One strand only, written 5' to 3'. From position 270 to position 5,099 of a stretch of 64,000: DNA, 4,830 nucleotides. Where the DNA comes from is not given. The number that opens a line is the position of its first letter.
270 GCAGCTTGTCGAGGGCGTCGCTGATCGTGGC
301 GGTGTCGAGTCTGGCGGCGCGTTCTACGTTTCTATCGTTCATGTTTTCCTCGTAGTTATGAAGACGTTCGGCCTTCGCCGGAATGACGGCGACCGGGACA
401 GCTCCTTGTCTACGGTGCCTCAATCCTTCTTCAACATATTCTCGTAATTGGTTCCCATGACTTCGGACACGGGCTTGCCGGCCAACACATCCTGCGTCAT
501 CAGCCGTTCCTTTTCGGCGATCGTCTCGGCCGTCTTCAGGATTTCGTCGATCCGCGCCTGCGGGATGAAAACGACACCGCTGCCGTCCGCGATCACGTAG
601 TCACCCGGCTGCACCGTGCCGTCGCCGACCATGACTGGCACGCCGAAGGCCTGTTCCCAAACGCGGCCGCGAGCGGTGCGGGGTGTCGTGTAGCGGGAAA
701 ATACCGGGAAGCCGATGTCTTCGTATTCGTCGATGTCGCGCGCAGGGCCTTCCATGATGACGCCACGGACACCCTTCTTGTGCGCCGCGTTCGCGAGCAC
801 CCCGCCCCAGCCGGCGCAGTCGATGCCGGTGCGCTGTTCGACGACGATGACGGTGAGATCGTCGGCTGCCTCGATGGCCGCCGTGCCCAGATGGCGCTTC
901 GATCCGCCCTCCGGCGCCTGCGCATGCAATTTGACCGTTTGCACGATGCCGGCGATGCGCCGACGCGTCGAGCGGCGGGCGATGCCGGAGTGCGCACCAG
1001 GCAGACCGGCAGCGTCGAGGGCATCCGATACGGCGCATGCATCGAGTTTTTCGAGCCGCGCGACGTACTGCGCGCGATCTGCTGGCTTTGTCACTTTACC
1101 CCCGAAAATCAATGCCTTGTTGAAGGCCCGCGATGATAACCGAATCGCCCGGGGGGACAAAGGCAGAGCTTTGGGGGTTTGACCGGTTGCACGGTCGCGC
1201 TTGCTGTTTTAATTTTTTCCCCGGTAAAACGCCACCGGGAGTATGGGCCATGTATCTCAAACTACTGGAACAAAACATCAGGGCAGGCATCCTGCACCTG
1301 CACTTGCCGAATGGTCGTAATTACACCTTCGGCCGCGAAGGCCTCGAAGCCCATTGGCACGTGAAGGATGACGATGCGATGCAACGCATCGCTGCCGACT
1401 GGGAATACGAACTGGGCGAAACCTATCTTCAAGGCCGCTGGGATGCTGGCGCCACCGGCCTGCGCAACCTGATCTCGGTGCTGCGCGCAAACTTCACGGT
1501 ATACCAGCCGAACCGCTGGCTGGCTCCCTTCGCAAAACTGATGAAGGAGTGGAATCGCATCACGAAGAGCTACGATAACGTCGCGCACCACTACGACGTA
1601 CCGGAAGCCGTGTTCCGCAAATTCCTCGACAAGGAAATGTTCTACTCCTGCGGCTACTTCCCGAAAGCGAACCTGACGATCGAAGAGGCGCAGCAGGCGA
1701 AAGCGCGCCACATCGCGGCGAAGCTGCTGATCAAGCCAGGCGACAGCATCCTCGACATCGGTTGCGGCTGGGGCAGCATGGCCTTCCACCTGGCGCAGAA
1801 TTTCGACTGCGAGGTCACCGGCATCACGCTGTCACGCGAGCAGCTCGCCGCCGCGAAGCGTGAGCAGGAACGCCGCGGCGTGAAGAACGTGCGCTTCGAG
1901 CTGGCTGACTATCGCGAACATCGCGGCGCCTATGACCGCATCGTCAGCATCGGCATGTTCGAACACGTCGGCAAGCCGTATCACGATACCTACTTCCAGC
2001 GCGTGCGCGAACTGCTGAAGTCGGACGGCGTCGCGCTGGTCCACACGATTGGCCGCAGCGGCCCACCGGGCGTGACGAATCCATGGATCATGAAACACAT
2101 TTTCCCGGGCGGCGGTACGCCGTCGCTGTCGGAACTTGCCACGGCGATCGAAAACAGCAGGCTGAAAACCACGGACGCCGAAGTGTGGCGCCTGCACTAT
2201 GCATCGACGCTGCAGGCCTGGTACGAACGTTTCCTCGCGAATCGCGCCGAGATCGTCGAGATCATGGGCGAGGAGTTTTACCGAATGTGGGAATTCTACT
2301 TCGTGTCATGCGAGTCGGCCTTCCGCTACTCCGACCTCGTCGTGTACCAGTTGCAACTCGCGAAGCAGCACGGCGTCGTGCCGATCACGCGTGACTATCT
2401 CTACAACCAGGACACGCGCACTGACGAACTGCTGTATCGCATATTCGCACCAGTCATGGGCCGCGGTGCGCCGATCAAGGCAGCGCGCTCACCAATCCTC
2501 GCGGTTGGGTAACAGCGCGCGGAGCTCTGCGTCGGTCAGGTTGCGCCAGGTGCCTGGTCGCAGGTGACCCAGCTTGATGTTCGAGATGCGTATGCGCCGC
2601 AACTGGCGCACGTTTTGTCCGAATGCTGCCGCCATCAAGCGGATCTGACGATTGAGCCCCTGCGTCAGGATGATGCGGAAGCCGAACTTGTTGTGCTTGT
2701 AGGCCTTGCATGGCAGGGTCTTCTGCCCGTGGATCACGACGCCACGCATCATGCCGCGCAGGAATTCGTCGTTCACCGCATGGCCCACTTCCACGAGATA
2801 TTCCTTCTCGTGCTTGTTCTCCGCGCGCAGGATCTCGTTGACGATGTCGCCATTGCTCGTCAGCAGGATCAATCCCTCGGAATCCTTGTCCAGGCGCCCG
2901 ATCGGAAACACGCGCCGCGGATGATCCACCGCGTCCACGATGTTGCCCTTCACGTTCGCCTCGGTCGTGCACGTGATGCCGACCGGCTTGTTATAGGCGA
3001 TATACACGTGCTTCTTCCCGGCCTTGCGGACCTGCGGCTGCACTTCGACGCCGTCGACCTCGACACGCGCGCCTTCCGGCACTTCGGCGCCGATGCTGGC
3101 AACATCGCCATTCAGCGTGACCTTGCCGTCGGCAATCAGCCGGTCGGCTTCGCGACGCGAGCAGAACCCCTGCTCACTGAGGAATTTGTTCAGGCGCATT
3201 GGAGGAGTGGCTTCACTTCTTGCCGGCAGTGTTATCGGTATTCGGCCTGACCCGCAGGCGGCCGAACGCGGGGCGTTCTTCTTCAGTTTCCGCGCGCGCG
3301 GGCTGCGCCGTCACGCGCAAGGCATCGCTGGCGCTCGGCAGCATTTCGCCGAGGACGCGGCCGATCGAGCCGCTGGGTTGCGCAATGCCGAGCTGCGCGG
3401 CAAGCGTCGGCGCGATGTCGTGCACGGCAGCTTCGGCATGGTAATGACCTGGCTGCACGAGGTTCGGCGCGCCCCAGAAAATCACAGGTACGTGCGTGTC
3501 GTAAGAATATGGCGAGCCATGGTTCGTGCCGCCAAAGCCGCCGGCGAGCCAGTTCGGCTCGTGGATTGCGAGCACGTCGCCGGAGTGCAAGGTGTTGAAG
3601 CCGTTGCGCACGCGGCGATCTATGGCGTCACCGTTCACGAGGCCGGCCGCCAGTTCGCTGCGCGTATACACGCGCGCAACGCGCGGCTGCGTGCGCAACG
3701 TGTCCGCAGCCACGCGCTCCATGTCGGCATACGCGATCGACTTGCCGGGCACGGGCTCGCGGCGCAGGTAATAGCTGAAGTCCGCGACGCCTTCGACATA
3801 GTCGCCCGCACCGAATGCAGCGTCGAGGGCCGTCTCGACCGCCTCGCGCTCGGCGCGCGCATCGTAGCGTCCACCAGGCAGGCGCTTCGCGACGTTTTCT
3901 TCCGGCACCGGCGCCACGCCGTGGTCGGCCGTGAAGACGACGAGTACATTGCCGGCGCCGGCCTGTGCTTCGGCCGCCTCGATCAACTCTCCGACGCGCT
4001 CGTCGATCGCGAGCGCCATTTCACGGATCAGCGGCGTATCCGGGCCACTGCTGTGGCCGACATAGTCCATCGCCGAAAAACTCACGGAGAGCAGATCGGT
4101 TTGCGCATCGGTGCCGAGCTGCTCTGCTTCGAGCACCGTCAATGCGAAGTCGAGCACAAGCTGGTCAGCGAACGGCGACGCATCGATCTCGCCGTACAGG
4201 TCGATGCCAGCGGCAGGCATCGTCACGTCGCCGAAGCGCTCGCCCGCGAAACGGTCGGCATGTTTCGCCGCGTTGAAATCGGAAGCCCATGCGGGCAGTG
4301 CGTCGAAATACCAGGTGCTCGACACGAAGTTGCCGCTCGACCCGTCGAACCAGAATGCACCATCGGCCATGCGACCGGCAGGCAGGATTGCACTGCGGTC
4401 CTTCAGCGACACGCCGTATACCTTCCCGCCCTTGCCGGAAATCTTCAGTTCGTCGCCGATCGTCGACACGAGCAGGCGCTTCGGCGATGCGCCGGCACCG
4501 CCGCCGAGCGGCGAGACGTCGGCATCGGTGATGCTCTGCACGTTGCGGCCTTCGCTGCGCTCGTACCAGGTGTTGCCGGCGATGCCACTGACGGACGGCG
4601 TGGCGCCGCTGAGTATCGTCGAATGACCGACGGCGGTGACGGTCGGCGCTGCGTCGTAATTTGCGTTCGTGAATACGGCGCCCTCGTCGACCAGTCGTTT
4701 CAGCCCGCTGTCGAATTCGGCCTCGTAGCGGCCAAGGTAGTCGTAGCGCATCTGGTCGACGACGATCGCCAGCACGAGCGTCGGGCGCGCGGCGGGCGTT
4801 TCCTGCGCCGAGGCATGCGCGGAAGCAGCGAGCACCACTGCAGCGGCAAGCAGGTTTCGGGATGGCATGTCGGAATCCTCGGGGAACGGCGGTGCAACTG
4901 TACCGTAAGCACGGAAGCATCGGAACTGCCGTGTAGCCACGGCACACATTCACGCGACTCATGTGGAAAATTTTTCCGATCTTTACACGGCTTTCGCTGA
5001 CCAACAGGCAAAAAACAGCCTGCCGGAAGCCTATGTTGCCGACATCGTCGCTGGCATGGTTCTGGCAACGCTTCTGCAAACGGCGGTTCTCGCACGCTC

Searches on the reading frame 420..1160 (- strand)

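Call 13: search_protein_families(library=ncbifam, proteins=[window:420-1160:-], max_evalue=1e-8)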
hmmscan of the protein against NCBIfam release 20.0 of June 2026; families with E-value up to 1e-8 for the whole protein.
window:420-1160:- (246 aa): 8 families
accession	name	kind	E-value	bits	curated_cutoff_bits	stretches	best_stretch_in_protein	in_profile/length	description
NF005442.0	PRK07028.1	equivalog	7.9e-29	100.5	593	1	35-236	232-422/430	bifunctional hexulose-6-phosphate synthase/ribonuclease regulator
NF006093.0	PRK08245.1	subfamily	4e-26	91.9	208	1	88-234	74-220/240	hypothetical protein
NF004850.0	PRK06201.1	subfamily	1.4e-22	80.3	231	1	26-232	13-210/222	hypothetical protein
NF006731.0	PRK09262.1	equivalog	1.5e-21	77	179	1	30-225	18-204/229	4-carboxy-4-hydroxy-2-oxoadipate aldolase/oxaloacetate decarboxylase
NF009399.0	PRK12764.1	equivalog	1.6e-19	70.3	444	1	33-238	273-483/501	fumarylacetoacetate hydrolase family protein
TIGR02798.1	ligK_PcmE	equivalog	2.3e-18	66.6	304.5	1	25-218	5-191/222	4-carboxy-4-hydroxy-2-oxoadipate aldolase/oxaloacetate decarboxylase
NF006875.0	PRK09372.1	equivalog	3.4e-12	46.4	136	1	67-201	30-156/161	ribonuclease E activity regulator RraA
TIGR01935.1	NOT-MenG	subfamily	2.4e-09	37.2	123.8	1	94-197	46-148/150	RraA family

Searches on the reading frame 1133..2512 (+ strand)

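Call 13: search_protein_families(library=ncbifam, proteins=[window:1133-2512:+], max_evalue=1e-8)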
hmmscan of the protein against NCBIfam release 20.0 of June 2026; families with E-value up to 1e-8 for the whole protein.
window:1133-2512:+ (459 aa): 8 families
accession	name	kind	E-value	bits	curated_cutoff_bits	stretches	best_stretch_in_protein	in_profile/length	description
NF053839.1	CPFASynBruc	equivalog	5.7e-135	450.4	600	1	40-431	4-404/410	cyclopropane fatty acid synthase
NF008686.0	PRK11705.1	equivalog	3.3e-92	309.5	400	1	76-412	40-373/383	cyclopropane fatty acyl phospholipid synthase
NF040703.1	cyclopro_CfaB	exception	7e-70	235.8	650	1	54-421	16-390/393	C17 cyclopropane fatty acid synthase CfaB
NF040660.1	mycolic_MTase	equivalog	9.6e-56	189.4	390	1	145-411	3-283/283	cyclopropane mycolic acid synthase family methyltransferase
TIGR01983.1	UbiG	equivalog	1.7e-14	53.7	102.95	1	195-309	49-157/228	bifunctional 2-polyprenyl-6-hydroxyphenol methylase/3-demethylubiquinol 3-O-methyltransferase UbiG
NF043040.1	corrin_prot_MT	hypoth_equivalog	1.4e-13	50.8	180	1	181-303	22-147/216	corrinoid protein-associated methyltransferase CpaM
TIGR02021.1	BchM-ChlM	equivalog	1.7e-09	37.5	158.9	1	202-284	54-136/218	magnesium protoporphyrin IX methyltransferase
NF041943.1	GPPMT_Stmyces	equivalog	9.4e-09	35.5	400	0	196-259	70-135/272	geranyl diphosphate 2-C-methyltransferase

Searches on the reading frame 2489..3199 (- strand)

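Call 13: search_protein_families(library=ncbifam, proteins=[window:2489-3199:-], max_evalue=1e-8)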
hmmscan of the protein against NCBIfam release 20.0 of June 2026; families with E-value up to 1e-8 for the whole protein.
window:2489-3199:- (236 aa): 5 families
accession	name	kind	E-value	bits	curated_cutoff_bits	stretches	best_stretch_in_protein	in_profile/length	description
NF007784.0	PRK10475.1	equivalog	2.5e-85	286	318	1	1-231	7-234/290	23S rRNA pseudouridine(2604) synthase RluF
TIGR00093.1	TIGR00093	subfamily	1.4e-43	148.4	109.3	1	70-223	1-161/161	pseudouridine synthase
NF008097.0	PRK10839.1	equivalog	1.4e-31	109.9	275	1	1-228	1-229/232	16S rRNA pseudouridine(516) synthase RsuA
NF007976.1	PRK10700.1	equivalog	2e-26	92.8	290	1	2-224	4-235/291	23S rRNA pseudouridine(2605) synthase RluB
NF008487.1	PRK11394.1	equivalog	2.9e-14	53.1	284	0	66-166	30-130/206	23S rRNA pseudouridine(2457) synthase RluE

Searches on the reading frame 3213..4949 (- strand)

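Call 13: search_protein_families(library=ncbifam, proteins=[window:3213-4949:-], max_evalue=1e-8)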
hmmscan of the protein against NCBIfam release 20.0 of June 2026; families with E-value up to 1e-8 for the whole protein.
window:3213-4949:- (578 aa): 3 families
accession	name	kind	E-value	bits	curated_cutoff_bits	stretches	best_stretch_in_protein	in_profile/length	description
NF042991.1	alk_phos_PafA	equivalog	7.2e-135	450.5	650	2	45-236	26-223/554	alkaline phosphatase PafA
NF051873.1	AlkPhosPhoY32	equivalog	2.4e-62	211.2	1000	2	39-206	4-172/539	alkaline phosphatase PhoY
TIGR02335.1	hydr_PhnA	equivalog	7e-11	41.8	407.55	0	54-143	12-97/408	phosphonoacetate hydrolase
